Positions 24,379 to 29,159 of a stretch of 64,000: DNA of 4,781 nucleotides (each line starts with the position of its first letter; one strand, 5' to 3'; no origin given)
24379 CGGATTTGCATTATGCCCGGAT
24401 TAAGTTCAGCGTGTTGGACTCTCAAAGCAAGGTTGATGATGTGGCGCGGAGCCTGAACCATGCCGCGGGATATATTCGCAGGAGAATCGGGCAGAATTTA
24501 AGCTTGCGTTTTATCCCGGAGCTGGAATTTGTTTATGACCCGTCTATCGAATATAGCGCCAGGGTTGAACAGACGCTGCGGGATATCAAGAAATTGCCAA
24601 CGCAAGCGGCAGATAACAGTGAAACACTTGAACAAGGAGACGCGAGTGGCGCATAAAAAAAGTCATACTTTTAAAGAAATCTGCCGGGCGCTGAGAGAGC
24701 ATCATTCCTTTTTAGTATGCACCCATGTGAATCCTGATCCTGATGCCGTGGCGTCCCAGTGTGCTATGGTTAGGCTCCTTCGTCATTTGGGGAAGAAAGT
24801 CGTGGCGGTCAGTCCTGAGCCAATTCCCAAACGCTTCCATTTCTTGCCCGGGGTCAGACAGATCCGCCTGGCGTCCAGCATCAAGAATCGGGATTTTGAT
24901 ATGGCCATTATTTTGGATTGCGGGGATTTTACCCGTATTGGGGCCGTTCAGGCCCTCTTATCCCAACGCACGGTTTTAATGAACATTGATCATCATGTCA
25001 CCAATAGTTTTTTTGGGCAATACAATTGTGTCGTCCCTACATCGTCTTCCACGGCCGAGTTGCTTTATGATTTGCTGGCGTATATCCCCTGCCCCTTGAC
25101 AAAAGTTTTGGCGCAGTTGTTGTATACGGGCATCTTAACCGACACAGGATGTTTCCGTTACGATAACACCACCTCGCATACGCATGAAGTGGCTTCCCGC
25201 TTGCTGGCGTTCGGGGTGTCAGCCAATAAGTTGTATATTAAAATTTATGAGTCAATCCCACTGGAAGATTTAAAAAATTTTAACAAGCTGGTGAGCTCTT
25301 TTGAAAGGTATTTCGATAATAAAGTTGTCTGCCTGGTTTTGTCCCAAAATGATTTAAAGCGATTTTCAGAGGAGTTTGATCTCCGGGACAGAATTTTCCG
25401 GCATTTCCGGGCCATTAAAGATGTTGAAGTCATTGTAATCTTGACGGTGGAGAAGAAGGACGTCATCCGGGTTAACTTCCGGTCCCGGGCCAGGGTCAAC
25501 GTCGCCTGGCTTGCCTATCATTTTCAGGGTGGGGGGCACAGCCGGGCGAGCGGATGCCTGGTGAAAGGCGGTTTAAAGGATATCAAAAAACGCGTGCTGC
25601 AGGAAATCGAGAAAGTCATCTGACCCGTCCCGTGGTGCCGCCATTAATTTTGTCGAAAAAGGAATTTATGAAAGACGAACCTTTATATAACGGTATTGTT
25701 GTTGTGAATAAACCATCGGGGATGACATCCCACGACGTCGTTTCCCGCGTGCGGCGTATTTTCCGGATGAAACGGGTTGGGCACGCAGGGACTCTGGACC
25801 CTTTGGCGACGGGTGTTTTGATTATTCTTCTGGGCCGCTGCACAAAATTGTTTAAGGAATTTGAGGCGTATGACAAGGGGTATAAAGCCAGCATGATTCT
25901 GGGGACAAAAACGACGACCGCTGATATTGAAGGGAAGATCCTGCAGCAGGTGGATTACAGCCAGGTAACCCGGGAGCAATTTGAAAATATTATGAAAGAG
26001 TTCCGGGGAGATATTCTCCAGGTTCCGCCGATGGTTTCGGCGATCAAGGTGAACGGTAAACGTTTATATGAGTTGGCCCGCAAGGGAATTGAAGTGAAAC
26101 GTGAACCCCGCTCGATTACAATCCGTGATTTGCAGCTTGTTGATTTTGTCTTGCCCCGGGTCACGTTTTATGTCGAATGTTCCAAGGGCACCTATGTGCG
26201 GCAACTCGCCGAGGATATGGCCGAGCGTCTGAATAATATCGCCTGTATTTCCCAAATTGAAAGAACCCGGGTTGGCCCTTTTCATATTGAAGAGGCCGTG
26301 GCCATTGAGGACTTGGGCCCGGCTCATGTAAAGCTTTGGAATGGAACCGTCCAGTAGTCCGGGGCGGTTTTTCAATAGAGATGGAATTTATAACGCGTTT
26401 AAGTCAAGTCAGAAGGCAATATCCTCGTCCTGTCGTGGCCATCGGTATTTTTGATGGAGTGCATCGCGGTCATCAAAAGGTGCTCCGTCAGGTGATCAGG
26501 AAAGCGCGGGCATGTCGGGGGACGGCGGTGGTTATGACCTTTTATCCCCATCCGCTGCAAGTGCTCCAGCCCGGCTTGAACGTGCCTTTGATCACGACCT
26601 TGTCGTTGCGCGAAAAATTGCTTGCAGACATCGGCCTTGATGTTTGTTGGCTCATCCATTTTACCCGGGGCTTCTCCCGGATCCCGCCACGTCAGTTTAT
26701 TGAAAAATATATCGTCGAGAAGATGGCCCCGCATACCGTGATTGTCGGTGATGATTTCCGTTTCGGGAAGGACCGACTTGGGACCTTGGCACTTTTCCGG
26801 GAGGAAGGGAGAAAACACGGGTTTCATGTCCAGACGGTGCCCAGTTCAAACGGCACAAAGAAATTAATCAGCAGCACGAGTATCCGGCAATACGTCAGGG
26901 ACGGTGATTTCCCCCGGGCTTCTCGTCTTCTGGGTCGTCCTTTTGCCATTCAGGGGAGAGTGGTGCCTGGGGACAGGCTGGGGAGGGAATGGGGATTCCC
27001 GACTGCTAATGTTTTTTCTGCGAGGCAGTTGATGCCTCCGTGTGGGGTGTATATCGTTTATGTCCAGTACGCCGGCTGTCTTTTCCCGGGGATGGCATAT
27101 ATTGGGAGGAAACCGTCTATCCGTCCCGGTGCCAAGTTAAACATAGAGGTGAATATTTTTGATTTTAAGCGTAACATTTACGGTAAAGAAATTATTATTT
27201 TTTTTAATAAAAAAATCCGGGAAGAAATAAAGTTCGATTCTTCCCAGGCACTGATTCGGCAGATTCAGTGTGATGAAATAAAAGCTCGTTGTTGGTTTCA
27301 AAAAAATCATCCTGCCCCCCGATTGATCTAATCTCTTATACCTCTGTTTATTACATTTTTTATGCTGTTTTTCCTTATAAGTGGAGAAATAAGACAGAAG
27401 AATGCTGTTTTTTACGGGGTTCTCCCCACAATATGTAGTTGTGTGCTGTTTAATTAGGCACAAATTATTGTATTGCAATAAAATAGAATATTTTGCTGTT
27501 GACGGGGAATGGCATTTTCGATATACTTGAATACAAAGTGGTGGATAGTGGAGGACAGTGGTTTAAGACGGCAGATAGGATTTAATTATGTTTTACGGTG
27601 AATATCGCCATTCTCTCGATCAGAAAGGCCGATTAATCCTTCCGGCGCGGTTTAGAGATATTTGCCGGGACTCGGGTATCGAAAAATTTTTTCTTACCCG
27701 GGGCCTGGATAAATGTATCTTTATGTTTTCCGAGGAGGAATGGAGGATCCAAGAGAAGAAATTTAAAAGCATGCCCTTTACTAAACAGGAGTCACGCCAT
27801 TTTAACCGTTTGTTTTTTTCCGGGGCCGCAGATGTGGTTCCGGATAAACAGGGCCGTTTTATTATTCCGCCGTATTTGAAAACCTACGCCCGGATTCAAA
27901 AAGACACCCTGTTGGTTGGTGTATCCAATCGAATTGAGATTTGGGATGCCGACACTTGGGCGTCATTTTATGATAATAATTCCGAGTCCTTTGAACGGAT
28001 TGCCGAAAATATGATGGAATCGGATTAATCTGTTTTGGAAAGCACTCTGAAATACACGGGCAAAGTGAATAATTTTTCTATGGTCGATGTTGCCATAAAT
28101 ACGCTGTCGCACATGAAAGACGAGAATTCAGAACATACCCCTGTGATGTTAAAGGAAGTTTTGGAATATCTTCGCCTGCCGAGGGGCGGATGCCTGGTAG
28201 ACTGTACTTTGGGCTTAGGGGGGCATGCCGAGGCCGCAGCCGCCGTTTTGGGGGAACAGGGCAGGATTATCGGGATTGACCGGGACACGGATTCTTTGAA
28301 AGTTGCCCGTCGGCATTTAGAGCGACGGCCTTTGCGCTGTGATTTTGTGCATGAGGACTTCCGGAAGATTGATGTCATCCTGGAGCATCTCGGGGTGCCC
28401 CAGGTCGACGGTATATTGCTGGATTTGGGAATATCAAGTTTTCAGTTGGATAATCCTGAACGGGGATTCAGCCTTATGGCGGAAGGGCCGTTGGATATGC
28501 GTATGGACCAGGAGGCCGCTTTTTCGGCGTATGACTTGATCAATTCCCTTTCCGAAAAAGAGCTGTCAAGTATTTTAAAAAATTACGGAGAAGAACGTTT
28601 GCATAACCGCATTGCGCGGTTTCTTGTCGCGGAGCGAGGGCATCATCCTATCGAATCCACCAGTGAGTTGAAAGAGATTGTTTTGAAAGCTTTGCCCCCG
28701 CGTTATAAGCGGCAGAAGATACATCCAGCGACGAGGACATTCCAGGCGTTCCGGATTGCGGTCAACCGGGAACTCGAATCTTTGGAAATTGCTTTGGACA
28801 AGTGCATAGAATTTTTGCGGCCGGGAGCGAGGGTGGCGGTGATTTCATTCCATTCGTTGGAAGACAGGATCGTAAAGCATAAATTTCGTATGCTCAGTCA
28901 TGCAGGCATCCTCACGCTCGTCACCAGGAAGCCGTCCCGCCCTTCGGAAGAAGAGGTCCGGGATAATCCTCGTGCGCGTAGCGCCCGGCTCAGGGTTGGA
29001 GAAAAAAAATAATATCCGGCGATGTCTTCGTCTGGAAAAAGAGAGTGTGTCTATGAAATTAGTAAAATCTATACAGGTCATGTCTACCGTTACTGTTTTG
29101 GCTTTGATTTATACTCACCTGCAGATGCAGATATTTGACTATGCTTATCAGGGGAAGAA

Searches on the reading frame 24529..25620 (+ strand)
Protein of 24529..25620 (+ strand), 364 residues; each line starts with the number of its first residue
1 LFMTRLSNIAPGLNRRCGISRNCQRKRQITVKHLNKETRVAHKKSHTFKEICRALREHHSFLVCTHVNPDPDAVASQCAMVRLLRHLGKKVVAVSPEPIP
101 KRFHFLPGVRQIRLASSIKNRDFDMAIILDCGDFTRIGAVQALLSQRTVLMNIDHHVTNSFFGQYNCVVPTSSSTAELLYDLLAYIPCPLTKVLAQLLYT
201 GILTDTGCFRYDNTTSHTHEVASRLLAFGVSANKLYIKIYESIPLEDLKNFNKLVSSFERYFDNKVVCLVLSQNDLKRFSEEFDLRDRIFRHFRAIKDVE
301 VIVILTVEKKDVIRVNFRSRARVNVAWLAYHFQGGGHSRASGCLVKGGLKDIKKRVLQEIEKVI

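Call 96: search_protein_families(library=pfam, proteins=[window:24529-25620:+], max_evalue=0.0001)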
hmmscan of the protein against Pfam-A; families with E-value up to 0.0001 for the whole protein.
window:24529-25620:+ (364 aa): 2 families
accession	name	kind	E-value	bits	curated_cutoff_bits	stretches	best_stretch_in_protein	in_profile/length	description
PF01368.27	DHH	-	3.6e-18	66.5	28.1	1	61-202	2-125/125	DHH family, N-terminal domain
PF02272.25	DHHA1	-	1.8e-07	32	25.9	1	292-362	24-98/102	DHHA1 domain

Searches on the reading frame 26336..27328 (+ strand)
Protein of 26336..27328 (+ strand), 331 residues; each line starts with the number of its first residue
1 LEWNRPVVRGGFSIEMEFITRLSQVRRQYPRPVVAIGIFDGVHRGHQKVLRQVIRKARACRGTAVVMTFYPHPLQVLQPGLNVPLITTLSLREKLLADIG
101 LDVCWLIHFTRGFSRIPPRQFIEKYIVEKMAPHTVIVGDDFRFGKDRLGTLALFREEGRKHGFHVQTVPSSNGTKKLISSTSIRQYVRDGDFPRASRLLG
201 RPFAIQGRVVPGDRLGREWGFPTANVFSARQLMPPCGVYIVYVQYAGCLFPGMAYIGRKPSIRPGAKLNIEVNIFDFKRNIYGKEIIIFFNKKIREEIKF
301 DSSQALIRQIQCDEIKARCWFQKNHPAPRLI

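Call 96: search_protein_families(library=pfam, proteins=[window:26336-27328:+], max_evalue=0.0001)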
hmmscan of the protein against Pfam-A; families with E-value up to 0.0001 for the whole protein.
window:26336-27328:+ (331 aa): 2 families
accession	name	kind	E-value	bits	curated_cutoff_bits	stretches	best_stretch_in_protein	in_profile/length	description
PF06574.18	FAD_syn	-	5.2e-46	156.8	27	1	31-181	7-157/158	FAD synthetase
PF01687.23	Flavokinase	-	8.3e-36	123.4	19.6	1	199-320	1-123/124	Riboflavin kinase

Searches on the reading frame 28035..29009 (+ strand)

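Call 96: search_protein_families(library=pfam, proteins=[window:28035-29009:+], max_evalue=0.0001)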
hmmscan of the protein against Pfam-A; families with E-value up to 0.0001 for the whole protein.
window:28035-29009:+ (325 aa): 3 families
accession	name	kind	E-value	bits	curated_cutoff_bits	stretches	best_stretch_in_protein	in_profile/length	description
PF01795.25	Methyltransf_5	-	3.5e-105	352.3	27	1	32-324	2-308/309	MraW methylase family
PF13649.12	Methyltransf_25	-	1.2e-06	29.6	27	1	56-114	3-60/97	Methyltransferase domain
PF13847.12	Methyltransf_31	-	7.1e-06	26.2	27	1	60-113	13-67/145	Methyltransferase domain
